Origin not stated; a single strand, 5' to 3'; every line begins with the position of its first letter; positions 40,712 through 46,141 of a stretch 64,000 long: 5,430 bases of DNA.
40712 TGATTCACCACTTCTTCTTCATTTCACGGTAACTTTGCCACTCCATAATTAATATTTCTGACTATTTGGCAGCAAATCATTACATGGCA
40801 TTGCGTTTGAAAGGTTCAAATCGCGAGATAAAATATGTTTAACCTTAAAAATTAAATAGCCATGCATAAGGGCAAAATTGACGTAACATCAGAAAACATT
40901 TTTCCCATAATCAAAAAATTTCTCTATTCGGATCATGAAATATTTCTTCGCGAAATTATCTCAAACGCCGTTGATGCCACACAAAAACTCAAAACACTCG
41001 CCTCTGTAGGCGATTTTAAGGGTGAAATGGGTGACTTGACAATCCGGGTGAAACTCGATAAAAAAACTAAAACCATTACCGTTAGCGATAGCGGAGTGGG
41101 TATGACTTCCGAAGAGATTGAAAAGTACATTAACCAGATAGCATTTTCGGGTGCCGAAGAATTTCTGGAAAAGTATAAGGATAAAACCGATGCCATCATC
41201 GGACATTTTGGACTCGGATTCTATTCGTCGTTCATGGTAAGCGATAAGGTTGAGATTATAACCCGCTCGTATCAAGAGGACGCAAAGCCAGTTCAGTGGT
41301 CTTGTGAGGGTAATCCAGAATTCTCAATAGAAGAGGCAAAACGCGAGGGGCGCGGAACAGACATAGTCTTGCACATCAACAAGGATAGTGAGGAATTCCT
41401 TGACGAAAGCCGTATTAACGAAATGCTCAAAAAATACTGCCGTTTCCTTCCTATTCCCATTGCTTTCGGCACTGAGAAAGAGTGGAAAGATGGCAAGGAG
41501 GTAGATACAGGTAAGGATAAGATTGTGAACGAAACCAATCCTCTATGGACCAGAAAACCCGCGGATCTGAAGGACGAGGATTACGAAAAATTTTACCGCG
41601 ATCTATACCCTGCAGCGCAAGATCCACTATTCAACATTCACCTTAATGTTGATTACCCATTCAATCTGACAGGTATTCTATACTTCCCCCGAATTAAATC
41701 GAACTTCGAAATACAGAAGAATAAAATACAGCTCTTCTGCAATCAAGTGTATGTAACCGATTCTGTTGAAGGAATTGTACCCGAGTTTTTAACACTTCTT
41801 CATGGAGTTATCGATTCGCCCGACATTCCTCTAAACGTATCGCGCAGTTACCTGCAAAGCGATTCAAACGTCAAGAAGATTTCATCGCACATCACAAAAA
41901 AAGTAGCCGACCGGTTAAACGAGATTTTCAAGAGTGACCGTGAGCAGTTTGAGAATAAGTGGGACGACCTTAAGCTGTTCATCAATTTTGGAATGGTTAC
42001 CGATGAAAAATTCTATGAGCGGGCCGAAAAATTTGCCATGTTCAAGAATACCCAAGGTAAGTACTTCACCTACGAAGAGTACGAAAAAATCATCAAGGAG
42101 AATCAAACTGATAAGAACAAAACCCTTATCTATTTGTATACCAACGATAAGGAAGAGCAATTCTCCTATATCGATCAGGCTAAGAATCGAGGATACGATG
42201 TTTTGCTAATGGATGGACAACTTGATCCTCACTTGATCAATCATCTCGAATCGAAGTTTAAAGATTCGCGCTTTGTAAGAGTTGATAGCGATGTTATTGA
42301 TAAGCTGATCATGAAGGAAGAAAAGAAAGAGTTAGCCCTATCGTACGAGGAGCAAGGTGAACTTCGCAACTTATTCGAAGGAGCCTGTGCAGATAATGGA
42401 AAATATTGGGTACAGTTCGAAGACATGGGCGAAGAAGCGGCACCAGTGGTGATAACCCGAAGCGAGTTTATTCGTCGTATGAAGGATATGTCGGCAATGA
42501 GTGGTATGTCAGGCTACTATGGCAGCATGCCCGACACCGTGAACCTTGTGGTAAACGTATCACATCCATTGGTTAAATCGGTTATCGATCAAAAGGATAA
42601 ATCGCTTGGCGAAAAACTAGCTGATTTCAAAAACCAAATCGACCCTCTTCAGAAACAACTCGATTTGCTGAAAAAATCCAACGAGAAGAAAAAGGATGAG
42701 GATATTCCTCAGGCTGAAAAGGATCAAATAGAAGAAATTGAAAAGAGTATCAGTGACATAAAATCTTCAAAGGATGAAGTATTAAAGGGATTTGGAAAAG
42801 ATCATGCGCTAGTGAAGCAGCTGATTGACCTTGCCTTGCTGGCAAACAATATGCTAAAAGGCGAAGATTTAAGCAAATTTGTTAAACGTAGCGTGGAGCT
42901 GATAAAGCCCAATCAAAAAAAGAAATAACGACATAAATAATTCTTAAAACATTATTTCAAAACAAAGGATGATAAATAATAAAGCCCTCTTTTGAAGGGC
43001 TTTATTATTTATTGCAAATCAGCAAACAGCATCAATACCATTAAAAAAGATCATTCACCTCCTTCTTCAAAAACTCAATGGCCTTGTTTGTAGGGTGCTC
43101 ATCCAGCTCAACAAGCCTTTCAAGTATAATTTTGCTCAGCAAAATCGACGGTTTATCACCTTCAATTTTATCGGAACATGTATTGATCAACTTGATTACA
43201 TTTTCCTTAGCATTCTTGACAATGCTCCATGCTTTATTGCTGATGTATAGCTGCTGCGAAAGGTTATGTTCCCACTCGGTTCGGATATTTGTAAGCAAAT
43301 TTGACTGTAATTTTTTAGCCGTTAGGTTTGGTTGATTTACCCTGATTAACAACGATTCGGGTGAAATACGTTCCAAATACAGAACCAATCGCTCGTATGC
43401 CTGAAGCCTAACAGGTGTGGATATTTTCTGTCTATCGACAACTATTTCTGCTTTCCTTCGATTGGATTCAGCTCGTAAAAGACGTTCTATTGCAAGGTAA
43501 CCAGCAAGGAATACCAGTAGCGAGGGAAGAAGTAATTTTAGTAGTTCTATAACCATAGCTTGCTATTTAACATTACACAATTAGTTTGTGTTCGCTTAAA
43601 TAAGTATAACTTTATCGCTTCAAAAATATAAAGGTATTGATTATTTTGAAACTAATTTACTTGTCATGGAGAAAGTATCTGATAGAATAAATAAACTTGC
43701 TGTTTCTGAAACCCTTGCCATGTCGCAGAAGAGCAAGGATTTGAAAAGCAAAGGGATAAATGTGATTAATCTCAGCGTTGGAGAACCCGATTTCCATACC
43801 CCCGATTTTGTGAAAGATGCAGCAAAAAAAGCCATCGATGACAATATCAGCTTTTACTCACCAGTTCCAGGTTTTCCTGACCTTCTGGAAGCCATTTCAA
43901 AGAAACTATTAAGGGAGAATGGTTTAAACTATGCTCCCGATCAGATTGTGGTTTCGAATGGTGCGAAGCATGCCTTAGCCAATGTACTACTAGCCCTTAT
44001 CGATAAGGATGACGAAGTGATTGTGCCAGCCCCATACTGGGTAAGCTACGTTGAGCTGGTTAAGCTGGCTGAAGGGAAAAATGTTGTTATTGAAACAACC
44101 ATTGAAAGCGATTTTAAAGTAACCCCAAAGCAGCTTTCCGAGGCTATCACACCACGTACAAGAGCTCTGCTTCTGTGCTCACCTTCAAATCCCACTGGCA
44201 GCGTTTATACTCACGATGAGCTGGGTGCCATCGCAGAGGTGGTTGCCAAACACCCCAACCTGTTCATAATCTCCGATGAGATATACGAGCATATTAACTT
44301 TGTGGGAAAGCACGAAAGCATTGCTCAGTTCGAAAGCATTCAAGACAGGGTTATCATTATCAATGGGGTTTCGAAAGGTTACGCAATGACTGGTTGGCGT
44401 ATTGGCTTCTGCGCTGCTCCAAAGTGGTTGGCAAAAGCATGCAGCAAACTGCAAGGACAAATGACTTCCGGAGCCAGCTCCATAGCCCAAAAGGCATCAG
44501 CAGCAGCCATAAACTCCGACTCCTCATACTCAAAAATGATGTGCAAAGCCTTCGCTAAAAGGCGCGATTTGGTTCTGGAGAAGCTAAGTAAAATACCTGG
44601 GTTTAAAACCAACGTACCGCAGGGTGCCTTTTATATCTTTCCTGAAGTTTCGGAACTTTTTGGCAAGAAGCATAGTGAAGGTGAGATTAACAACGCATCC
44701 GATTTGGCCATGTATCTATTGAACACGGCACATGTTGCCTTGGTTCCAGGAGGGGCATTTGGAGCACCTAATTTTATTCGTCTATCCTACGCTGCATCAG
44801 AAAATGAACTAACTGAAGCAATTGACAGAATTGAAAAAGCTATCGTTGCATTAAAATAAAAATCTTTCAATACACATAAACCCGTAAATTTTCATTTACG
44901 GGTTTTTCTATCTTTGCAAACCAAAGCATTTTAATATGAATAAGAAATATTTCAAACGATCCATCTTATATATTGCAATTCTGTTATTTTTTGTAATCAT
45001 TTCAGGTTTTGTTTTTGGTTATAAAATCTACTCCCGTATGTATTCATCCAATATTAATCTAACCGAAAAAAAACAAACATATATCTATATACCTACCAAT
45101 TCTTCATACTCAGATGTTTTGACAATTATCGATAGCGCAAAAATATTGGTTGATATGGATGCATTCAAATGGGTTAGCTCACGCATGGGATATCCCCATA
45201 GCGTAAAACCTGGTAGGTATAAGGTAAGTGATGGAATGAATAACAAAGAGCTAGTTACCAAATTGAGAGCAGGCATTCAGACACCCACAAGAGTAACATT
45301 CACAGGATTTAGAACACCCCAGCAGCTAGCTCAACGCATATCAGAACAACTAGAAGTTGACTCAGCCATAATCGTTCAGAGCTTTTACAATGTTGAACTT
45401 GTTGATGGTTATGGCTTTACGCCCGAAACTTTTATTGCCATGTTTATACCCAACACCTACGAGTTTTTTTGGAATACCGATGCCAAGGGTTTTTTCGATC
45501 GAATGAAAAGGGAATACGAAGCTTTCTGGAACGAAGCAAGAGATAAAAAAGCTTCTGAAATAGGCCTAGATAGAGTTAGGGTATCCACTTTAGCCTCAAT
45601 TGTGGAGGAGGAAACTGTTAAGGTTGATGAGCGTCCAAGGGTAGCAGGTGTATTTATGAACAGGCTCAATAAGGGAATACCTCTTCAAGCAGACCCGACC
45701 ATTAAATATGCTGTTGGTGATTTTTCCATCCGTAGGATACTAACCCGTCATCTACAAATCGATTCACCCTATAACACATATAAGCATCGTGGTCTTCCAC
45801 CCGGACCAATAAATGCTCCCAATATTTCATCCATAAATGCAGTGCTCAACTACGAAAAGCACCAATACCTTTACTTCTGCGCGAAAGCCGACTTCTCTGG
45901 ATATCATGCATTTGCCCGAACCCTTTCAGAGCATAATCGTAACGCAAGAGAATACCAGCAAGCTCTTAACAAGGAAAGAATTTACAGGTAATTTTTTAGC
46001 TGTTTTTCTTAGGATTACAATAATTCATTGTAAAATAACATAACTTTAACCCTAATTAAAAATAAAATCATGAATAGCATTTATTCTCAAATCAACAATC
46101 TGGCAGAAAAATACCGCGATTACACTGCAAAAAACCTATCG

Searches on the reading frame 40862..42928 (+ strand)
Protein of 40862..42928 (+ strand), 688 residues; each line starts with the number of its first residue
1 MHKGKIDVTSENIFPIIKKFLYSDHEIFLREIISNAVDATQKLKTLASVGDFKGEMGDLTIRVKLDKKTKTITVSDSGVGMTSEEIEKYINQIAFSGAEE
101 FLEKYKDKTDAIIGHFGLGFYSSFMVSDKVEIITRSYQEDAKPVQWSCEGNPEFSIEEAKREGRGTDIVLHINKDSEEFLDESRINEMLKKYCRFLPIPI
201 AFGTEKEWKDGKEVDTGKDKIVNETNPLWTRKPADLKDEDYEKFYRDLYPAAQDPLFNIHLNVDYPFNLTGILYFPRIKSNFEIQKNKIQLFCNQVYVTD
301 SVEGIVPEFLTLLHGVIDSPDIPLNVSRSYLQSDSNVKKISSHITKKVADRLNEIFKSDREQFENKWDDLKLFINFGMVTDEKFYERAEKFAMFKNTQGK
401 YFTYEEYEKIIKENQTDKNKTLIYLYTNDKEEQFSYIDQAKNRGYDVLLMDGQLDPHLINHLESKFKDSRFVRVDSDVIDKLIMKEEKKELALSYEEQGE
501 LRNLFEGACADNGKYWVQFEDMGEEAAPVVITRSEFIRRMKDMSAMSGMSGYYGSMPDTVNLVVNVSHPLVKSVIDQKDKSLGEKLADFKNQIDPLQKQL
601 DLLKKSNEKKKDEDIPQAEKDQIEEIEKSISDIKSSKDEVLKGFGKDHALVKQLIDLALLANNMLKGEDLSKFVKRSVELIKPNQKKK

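Call 59: search_protein_families(library=pfam, proteins=[window:40862-42928:+], max_evalue=0.00001)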
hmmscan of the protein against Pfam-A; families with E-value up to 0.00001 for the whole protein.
window:40862-42928:+ (688 aa): 3 families
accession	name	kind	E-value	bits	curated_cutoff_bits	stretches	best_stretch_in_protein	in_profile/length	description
PF00183.23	HSP90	-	2.4e-52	179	24.4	1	216-581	76-447/518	Hsp90 protein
PF13589.12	HATPase_c_3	-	1.6e-11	44.8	25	1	27-141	5-98/137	Histidine kinase-, DNA gyrase B-, and HSP90-like ATPase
PF02518.31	HATPase_c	-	5.6e-09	36.9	26.4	1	26-173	3-108/111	Histidine kinase-, DNA gyrase B-, and HSP90-like ATPase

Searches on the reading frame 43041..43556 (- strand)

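Call 63: search_protein_families(library=pfam, proteins=[window:43041-43556:-], max_evalue=0.000001)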
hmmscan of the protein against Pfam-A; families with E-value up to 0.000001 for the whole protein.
window:43041-43556:- (171 aa): 1 family
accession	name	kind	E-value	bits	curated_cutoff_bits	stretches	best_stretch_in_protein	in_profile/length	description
PF25589.1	DUF7935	-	6.1e-59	198.8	27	1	2-169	3-170/171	Family of unknown function (DUF7935)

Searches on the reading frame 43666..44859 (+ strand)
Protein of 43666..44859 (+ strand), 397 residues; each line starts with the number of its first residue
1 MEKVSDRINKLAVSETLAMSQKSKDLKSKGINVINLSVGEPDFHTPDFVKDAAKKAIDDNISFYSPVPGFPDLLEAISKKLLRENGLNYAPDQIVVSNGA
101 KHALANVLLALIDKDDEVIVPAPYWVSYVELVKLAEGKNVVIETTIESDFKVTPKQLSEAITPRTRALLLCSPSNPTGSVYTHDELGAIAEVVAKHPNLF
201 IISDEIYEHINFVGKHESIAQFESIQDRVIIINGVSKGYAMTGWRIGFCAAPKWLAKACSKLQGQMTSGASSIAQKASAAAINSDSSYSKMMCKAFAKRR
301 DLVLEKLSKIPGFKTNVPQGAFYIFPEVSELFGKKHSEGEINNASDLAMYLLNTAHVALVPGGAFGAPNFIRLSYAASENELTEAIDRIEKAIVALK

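Call 63: search_protein_families(library=pfam, proteins=[window:43666-44859:+], max_evalue=0.000001)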
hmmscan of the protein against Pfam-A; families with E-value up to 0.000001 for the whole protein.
window:43666-44859:+ (397 aa): 2 families
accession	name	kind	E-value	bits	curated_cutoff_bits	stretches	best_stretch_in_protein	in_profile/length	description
PF00155.27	Aminotran_1_2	-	1.3e-75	255.3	19.7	1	32-389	2-361/361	Aminotransferase class I and II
PF01041.23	DegT_DnrJ_EryC1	-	1.3e-07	31.6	19.8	1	94-190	43-135/360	DegT/DnrJ/EryC1/StrS aminotransferase family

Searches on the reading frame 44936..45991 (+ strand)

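Call 63: search_protein_families(library=pfam, proteins=[window:44936-45991:+], max_evalue=0.000001)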
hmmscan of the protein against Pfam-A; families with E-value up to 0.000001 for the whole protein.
window:44936-45991:+ (351 aa): 1 family
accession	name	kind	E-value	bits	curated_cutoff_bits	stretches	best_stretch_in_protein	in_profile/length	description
PF02618.21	YceG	-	1.6e-83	280.8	32.4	1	50-338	1-274/275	YceG-like family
